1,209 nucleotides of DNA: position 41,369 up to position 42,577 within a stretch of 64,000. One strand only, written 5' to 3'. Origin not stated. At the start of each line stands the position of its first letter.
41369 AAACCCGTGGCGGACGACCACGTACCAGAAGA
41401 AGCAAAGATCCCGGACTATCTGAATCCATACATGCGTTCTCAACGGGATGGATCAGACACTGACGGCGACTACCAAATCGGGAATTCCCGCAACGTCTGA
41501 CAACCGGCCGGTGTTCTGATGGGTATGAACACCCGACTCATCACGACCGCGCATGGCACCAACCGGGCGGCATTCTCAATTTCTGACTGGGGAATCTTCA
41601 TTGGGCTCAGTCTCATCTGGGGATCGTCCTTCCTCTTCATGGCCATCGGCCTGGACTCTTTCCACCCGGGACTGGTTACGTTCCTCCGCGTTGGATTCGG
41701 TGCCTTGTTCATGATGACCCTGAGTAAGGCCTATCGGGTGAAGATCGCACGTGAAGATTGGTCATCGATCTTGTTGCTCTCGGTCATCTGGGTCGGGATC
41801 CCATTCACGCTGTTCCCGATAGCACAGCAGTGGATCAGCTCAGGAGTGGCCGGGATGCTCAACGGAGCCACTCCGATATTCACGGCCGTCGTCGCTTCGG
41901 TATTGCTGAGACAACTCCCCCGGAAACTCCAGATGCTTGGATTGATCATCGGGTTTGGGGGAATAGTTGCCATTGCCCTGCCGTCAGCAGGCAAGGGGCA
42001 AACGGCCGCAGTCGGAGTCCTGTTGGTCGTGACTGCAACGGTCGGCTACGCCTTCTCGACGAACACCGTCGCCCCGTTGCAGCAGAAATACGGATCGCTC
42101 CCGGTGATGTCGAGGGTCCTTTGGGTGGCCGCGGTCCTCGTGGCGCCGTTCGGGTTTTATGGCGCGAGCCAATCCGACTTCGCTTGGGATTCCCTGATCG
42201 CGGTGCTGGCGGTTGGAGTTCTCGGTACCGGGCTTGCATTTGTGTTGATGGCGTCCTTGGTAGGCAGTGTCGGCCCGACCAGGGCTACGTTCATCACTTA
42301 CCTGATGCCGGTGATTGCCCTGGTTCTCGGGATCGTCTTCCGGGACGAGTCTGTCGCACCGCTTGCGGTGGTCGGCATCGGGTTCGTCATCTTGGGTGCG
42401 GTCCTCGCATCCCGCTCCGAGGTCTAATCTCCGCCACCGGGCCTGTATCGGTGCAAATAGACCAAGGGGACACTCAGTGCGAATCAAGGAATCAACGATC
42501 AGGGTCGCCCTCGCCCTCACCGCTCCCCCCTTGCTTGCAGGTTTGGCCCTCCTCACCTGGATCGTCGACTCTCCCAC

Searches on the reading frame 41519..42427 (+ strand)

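Call 42: search_protein_families(library=pfam, proteins=[window:41519-42427:+], max_evalue=0.001)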
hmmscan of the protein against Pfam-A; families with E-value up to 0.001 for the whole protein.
window:41519-42427:+ (302 aa): 1 family
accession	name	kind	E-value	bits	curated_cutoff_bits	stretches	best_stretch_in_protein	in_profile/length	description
PF00892.27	EamA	-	5.3e-37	127.6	28.2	2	27-152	7-133/135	EamA-like transporter family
